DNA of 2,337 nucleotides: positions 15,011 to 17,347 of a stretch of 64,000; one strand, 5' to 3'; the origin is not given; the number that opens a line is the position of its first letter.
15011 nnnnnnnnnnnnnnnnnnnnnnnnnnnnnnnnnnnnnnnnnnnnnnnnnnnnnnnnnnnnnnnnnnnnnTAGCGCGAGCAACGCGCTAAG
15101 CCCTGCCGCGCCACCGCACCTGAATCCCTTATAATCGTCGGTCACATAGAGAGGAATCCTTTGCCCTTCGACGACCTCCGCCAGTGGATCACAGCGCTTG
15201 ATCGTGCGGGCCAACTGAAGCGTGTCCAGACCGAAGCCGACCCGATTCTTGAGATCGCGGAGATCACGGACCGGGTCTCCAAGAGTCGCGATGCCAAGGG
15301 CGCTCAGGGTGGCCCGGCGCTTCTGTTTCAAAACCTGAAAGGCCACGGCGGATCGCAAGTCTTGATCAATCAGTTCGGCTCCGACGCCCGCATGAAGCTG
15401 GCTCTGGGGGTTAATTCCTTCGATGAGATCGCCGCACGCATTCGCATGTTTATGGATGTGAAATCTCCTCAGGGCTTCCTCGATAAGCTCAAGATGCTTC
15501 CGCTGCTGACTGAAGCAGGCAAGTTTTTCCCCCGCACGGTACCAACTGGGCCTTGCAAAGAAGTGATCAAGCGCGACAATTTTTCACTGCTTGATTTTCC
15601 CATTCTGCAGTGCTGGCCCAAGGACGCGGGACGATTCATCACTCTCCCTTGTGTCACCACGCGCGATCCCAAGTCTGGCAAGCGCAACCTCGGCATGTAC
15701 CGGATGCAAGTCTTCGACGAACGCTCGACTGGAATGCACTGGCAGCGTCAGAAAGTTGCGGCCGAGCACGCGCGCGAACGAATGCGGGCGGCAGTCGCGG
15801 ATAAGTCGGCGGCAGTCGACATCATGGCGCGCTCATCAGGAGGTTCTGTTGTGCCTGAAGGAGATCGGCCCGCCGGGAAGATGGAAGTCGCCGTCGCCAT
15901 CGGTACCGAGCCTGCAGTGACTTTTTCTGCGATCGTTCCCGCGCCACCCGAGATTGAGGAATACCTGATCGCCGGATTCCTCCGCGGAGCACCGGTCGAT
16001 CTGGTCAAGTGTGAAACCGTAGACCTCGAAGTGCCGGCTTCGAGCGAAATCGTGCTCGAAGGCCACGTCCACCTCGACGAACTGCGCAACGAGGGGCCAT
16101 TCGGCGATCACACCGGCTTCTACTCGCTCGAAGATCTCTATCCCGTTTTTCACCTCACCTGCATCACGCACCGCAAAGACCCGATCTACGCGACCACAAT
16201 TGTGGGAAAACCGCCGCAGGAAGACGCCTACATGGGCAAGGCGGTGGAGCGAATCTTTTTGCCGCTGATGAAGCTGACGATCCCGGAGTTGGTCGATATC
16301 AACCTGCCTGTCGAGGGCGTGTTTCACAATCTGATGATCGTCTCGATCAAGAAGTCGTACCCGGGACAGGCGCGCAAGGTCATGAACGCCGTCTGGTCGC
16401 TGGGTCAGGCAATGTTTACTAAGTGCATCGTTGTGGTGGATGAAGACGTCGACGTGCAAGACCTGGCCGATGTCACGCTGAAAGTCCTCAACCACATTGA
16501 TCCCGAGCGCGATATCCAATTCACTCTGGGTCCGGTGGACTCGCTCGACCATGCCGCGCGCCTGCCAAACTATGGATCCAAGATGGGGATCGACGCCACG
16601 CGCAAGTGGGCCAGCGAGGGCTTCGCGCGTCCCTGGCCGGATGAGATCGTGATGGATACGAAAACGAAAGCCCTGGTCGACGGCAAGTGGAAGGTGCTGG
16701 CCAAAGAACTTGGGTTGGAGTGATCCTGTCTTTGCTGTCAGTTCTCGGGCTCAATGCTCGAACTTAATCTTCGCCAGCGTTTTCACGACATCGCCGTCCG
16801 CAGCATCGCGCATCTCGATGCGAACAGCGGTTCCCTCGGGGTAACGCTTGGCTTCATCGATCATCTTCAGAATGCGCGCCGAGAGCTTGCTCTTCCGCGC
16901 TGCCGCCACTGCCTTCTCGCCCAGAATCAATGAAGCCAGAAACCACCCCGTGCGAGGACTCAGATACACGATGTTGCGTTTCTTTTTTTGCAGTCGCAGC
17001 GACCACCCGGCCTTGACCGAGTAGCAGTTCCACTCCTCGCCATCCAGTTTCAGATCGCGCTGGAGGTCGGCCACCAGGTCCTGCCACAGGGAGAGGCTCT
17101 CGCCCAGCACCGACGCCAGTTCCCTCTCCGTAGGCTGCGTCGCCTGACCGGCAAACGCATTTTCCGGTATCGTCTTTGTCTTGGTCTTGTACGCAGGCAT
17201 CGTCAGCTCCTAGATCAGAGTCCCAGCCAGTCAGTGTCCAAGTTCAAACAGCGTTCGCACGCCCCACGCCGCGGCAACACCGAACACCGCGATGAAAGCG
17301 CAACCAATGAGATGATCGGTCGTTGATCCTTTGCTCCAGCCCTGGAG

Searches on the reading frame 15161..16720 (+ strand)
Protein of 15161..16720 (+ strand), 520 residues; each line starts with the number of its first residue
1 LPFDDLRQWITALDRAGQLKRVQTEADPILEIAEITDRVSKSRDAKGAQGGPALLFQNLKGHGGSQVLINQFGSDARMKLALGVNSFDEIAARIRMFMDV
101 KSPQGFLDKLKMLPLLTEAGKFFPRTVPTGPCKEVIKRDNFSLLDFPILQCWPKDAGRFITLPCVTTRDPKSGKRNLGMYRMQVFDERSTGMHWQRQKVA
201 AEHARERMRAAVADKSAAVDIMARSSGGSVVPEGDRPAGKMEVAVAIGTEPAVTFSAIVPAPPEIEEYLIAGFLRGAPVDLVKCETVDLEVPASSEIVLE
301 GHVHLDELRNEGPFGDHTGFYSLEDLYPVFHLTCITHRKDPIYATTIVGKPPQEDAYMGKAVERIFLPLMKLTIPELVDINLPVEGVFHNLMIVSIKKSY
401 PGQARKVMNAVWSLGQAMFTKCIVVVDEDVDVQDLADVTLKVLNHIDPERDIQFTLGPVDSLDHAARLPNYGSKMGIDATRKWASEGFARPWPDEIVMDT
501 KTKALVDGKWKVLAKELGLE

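Call 22: search_protein_families(library=pfam, proteins=[window:15161-16720:+], max_evalue=0.001)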
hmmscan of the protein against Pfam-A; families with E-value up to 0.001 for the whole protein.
window:15161-16720:+ (520 aa): 3 families
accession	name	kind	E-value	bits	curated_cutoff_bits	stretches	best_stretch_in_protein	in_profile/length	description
PF01977.22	UbiD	-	6.7e-79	264.3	23.3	1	128-351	6-206/206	3-octaprenyl-4-hydroxybenzoate carboxy-lyase Rift-related domain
PF20696.2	UbiD_C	-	1e-45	155.3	24.2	1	357-479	2-127/127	3-octaprenyl-4-hydroxybenzoate carboxy-lyase C-terminal domain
PF20695.2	UbiD_N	-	5.6e-21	74.9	24.3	1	10-93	1-77/78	3-octaprenyl-4-hydroxybenzoate carboxy-lyase N-terminal domain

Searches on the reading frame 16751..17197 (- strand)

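Call 79: search_protein_families(library=pfam, proteins=[window:16751-17197:-], max_evalue=0.001)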
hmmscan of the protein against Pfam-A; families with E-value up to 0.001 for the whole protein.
window:16751-17197:- (148 aa): 1 family
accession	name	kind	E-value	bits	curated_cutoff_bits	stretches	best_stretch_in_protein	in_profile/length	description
PF12663.12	DUF3788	-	7.7e-28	97.5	25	1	20-145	2-127/128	Protein of unknown function (DUF3788)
